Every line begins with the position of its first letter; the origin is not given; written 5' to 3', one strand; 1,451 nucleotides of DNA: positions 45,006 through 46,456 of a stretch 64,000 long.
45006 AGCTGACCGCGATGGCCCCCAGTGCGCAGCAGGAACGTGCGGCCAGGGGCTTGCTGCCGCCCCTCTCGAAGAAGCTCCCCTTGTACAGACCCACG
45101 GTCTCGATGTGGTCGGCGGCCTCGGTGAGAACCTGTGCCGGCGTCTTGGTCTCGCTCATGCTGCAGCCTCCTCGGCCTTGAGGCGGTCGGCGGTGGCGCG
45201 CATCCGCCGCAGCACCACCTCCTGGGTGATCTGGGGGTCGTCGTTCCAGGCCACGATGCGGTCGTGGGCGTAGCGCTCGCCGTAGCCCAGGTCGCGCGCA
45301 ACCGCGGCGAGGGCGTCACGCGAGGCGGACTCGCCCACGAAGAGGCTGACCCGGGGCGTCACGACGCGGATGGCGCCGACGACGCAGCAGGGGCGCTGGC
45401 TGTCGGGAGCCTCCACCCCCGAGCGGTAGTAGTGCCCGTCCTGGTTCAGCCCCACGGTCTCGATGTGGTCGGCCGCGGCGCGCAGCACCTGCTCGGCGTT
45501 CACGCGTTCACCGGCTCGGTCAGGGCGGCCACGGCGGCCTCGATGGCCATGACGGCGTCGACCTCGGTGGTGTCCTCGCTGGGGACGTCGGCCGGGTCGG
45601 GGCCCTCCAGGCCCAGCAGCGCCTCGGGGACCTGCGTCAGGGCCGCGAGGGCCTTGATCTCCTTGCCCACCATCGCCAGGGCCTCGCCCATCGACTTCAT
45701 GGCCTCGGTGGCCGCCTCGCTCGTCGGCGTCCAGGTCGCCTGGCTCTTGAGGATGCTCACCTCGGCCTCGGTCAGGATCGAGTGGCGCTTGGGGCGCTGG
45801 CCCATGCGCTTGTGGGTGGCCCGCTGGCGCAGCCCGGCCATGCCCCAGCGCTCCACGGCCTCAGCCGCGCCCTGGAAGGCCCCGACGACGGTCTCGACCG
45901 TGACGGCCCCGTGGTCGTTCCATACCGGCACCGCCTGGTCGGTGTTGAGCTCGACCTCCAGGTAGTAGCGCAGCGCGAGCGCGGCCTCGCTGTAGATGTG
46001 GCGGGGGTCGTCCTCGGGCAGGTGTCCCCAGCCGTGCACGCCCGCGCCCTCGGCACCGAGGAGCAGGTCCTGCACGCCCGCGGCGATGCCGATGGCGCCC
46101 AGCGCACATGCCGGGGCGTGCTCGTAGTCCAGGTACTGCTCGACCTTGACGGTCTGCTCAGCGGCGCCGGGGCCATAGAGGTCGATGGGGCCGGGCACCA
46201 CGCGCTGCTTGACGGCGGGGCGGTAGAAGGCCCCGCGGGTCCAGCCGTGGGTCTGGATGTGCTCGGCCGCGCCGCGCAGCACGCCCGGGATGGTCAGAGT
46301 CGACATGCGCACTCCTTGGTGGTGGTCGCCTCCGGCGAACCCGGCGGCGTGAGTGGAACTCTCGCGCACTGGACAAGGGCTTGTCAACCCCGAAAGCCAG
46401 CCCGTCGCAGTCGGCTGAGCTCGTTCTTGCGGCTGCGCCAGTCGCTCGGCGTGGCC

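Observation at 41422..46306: Tandem paralogous gene family (AADH-PCC-WND motifs), five clustered copies plus a sixth at 50314-50760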

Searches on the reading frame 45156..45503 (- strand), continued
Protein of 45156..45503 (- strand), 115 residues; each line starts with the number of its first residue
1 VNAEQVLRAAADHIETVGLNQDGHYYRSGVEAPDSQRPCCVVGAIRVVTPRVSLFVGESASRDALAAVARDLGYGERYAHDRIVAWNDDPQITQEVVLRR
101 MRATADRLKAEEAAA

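Call 86: find_encoding_contigs(protein=P0002, flank=10000, max_places=1)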
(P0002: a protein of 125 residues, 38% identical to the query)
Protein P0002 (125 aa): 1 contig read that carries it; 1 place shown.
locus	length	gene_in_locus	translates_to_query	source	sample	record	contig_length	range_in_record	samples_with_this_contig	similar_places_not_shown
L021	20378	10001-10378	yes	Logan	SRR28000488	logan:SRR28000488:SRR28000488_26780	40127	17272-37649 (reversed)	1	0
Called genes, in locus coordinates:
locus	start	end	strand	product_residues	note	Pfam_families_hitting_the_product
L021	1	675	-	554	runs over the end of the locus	-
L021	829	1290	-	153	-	-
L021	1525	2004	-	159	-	-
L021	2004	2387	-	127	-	-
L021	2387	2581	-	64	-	-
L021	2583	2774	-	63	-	-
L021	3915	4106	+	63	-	-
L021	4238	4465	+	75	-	-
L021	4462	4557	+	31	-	-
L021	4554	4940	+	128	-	-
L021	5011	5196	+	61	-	-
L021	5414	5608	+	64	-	-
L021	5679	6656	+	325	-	-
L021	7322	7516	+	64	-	-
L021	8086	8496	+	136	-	-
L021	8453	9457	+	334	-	PF17762:HTH_ParB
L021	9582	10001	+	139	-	PF19698:DUF6197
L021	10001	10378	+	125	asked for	PF19698:DUF6197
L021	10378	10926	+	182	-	-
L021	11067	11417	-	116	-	-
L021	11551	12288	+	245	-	-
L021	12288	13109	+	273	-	-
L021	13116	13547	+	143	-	PF00436:SSB (faint)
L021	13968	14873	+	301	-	PF03796:DnaB_C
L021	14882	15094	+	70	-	-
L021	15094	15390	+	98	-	-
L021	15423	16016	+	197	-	PF14359:DUF4406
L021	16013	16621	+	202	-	PF18909:dGTP_diPhyd_N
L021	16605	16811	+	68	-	-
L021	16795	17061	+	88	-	-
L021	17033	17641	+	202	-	-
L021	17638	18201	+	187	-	PF13482:RNase_H_2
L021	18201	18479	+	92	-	-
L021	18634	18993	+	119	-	-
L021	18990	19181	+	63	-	-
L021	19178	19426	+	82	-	-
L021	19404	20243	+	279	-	-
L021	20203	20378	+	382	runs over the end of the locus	PF21189:PHA02142, PF09414:RNA_ligase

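Call 87: find_encoding_contigs(protein=P0026, flank=10000, max_places=1)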
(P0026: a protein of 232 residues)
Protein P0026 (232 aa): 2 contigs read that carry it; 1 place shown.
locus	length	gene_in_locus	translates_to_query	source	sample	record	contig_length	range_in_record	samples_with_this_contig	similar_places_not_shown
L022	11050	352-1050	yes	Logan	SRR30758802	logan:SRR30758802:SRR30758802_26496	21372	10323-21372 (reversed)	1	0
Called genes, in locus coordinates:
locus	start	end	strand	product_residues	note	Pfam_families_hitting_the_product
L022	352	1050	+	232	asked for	PF19698:DUF6197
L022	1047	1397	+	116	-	PF19698:DUF6197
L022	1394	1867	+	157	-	PF19698:DUF6197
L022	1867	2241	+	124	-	PF19698:DUF6197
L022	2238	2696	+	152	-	PF19698:DUF6197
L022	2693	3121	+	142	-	PF19698:DUF6197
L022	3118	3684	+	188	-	-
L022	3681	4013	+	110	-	-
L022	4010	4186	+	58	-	-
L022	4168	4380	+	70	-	-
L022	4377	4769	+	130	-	-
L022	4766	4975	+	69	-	PF27910:Small_Trp_rich (weak), PF10269:Tmemb_185A (weak)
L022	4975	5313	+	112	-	-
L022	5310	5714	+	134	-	PF19698:DUF6197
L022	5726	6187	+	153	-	-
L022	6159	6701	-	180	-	-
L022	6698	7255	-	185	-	-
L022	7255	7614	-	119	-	-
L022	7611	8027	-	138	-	-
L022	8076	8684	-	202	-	PF02945:Endonuclease_7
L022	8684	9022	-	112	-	-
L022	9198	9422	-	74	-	-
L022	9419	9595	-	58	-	-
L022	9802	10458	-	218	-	-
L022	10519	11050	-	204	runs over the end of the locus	-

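Call 94: search_protein_families(library=ncbifam, proteins=[window:45156-45503:-], max_evalue=0.01)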
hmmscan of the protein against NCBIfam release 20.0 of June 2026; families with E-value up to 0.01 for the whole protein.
window:45156-45503:- (115 aa): 0 families

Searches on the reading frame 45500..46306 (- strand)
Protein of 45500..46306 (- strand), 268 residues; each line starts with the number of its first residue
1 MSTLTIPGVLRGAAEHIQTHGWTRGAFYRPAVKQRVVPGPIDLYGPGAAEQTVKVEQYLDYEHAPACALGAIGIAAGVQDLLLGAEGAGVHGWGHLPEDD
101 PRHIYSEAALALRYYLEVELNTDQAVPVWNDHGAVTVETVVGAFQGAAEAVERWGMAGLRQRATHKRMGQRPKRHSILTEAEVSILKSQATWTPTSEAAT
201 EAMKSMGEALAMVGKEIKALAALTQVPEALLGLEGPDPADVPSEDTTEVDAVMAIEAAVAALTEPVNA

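Call 3: search_protein_families(library=pfam, proteins=[window:45500-46306:-], max_evalue=1)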
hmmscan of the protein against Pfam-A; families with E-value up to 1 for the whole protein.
window:45500-46306:- (268 aa): 1 family
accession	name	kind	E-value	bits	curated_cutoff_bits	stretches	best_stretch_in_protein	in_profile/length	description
PF19698.5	DUF6197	-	8.4e-17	61.9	24.6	1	1-149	1-110/111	Family of unknown function (DUF6197)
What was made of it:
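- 45500..46306 (-): Copy E: a DUF6197 domain (aa 1-152, with long inserts) plus a 116-aa C-terminal tail. It is the first gene of the tandem block. PF19698 E 8.4e-17 (call 3).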

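Call 4: search_protein_families(library=phrogs, proteins=[window:45500-46306:-], max_evalue=0.01)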
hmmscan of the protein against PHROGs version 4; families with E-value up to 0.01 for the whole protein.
window:45500-46306:- (268 aa): 1 family
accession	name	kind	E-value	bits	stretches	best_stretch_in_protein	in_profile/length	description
phrog_762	-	unknown function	3.7e-10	40.7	1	2-168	40-168/281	-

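Call 20: search_protein_families(library=padloc, proteins=[window:45500-46306:-], max_evalue=0.1)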
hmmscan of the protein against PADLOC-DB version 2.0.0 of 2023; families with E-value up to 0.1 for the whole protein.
window:45500-46306:- (268 aa): 0 families

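Call 94: search_protein_families(library=ncbifam, proteins=[window:45500-46306:-], max_evalue=0.01)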
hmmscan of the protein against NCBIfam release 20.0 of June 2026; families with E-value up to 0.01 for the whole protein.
window:45500-46306:- (268 aa): 0 families
